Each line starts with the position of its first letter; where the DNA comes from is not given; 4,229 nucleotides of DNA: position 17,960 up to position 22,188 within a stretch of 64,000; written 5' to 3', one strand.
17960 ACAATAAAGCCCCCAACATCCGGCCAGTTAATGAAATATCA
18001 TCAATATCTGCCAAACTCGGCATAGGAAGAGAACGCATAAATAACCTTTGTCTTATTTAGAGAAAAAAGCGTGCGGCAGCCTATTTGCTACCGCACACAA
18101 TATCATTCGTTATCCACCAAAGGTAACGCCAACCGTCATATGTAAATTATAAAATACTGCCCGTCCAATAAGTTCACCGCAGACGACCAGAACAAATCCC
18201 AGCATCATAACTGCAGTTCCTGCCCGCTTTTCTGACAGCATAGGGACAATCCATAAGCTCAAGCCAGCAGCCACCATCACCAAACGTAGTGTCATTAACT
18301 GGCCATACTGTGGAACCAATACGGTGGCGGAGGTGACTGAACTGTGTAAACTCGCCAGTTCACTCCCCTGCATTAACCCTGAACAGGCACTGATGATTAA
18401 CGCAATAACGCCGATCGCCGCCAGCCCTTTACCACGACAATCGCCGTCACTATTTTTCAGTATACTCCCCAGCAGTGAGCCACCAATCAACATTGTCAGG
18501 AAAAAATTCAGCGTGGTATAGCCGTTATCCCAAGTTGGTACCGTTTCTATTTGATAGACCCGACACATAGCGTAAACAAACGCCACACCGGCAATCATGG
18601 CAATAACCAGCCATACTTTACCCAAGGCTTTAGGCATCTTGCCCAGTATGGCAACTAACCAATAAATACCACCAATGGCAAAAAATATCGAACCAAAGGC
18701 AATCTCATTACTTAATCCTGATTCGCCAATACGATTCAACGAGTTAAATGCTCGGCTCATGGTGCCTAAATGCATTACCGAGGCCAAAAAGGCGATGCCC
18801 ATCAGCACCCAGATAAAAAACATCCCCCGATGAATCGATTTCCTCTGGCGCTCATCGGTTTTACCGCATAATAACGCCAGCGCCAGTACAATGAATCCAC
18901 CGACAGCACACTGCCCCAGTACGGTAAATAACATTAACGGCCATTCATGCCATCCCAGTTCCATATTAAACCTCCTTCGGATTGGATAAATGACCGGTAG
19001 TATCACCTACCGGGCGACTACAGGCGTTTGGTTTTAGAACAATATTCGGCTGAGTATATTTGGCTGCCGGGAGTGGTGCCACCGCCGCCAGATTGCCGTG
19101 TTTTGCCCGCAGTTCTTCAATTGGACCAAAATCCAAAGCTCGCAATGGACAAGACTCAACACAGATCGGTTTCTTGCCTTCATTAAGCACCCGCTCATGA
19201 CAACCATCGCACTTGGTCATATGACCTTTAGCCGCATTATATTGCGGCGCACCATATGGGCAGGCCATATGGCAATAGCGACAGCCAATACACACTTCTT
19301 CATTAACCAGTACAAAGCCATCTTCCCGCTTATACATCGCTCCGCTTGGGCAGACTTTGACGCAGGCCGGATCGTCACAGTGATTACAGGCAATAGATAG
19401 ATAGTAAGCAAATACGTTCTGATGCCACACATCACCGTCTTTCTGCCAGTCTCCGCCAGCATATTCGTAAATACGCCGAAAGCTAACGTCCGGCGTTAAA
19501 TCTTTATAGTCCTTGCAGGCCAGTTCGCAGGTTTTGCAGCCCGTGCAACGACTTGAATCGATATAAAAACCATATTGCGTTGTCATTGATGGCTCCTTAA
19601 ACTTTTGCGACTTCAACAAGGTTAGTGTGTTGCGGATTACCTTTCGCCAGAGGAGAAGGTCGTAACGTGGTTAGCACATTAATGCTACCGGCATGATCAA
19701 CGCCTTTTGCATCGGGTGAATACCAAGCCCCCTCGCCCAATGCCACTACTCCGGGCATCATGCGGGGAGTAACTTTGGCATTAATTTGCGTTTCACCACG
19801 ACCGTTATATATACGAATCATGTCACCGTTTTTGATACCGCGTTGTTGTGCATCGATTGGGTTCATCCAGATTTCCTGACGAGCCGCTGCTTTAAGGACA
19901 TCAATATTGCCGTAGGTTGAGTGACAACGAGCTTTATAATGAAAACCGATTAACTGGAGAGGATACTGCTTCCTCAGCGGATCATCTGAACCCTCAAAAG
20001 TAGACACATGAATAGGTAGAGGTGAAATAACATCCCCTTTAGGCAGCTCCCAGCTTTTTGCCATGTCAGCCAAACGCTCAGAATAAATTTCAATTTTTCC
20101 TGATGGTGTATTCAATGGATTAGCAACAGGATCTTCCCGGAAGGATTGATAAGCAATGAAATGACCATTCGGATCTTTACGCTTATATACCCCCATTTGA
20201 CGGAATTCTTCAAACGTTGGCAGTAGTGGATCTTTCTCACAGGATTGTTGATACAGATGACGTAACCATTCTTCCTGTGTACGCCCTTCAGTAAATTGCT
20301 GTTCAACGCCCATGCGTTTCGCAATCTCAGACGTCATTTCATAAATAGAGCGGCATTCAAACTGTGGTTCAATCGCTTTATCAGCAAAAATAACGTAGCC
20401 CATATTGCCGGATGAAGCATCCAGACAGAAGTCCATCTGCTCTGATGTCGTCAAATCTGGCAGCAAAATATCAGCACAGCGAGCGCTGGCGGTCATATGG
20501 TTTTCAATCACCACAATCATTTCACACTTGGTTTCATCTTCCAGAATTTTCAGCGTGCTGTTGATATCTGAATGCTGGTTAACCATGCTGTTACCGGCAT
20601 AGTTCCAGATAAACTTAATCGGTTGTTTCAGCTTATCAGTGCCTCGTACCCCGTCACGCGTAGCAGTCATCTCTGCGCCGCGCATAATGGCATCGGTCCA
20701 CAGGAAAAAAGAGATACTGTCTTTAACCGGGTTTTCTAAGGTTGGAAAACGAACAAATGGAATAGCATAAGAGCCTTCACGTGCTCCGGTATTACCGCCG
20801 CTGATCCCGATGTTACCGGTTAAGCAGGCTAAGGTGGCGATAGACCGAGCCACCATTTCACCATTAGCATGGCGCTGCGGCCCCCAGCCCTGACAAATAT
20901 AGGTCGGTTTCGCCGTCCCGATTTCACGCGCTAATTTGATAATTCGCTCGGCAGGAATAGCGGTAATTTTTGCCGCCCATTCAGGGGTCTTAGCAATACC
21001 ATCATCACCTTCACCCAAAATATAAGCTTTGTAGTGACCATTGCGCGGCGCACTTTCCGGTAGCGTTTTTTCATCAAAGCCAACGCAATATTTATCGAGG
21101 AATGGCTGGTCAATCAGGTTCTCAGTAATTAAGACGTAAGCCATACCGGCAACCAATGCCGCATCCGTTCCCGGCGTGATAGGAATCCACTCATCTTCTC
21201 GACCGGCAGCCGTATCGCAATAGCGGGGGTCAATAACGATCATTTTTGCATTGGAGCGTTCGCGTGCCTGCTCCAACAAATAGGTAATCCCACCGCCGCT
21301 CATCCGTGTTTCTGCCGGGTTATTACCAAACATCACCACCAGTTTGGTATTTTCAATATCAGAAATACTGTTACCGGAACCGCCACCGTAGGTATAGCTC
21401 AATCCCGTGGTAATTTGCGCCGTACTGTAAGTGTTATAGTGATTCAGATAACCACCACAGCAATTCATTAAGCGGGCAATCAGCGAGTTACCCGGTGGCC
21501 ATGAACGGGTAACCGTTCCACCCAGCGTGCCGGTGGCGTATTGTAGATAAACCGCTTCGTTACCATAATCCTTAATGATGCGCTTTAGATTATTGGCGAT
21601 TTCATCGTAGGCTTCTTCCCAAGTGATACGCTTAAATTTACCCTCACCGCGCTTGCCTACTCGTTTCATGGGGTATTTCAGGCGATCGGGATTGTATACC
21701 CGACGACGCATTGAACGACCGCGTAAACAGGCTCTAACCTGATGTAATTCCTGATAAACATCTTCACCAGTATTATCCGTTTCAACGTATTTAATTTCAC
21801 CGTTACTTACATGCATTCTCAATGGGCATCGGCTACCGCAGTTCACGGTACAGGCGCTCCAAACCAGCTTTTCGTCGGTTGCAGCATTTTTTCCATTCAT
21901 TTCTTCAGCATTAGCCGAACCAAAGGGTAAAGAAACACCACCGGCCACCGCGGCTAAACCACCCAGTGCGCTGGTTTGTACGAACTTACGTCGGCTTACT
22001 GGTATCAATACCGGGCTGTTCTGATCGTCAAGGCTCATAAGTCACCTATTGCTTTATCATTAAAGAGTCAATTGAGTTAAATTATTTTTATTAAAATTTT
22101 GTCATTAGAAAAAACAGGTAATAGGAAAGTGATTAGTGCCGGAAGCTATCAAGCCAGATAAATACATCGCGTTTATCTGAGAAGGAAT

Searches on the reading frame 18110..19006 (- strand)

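Call 67: search_protein_families(library=pfam, proteins=[window:18110-19006:-], max_evalue=0.0001)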
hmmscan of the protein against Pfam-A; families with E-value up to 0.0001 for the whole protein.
window:18110-19006:- (298 aa): 1 family
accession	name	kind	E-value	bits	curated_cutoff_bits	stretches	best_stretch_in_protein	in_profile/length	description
PF04976.17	DmsC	-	2.6e-98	329.3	22.3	1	15-288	1-275/275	DMSO reductase anchor subunit (DmsC)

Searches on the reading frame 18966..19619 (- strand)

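Call 67: search_protein_families(library=pfam, proteins=[window:18966-19619:-], max_evalue=0.0001)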
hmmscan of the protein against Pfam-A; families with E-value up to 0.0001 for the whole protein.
window:18966-19619:- (217 aa): 9 families
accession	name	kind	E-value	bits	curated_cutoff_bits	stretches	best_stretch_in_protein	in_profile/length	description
PF13247.11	Fer4_11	-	3.5e-27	94.9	26.2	1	70-165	2-98/100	4Fe-4S dicluster domain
PF00037.32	Fer4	-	1e-12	47.7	21.1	1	104-125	2-23/24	4Fe-4S binding domain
PF12838.12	Fer4_7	-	4.2e-12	46.8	27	1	78-124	2-52/52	4Fe-4S dicluster domain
PF12837.12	Fer4_6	-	8.6e-12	44.9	25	1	102-125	1-24/24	4Fe-4S binding domain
PF12797.12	Fer4_2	-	2.3e-11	43.3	24.5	2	103-122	3-22/22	4Fe-4S binding domain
PF13187.11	Fer4_9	-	1.2e-10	41.7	27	1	24-95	1-52/52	4Fe-4S dicluster domain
PF13237.11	Fer4_10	-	3.1e-10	40.3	25.5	1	76-121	7-53/53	4Fe-4S dicluster domain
PF12800.12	Fer4_4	-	7e-06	26.4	24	0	108-123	2-17/17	4Fe-4S binding domain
PF12798.12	Fer4_3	-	1.1e-05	26.3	27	0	78-94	1-15/15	4Fe-4S binding domain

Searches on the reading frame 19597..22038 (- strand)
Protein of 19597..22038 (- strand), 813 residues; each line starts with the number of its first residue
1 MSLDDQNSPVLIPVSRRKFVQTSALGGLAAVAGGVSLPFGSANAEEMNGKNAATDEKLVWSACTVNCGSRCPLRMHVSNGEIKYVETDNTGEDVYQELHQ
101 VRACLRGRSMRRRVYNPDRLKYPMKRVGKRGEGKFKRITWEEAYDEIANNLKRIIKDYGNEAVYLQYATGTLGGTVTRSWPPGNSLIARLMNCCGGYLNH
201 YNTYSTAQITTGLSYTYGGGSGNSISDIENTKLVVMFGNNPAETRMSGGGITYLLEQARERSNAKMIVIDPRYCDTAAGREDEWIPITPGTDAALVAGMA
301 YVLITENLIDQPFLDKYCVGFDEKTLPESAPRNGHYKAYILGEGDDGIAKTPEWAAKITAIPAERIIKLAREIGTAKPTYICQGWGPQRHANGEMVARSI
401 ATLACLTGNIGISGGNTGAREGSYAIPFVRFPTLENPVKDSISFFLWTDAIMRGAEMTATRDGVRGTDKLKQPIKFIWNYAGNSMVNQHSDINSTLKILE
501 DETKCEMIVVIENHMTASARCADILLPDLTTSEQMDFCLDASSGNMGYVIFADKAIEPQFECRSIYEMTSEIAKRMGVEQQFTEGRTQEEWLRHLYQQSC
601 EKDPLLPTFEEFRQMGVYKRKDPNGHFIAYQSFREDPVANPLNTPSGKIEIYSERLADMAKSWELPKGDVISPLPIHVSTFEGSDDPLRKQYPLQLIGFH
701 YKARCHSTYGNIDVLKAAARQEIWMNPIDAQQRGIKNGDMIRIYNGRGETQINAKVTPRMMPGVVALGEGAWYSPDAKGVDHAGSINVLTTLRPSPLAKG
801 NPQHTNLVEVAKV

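Call 67: search_protein_families(library=pfam, proteins=[window:19597-22038:-], max_evalue=0.0001)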
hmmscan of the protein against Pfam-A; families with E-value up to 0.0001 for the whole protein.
window:19597-22038:- (813 aa): 3 families
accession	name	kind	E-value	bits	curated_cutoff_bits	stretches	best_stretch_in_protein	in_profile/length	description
PF00384.28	Molybdopterin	-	3.7e-78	263.5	24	1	119-575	1-353/353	Molybdopterin oxidoreductase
PF01568.27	Molydop_binding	-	6.7e-28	97.4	26.8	1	694-805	1-108/110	Molydopterin dinucleotide binding domain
PF04879.21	Molybdop_Fe4S4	-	6.5e-15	55.3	22.7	1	56-116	1-55/55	Molybdopterin oxidoreductase Fe4S4 domain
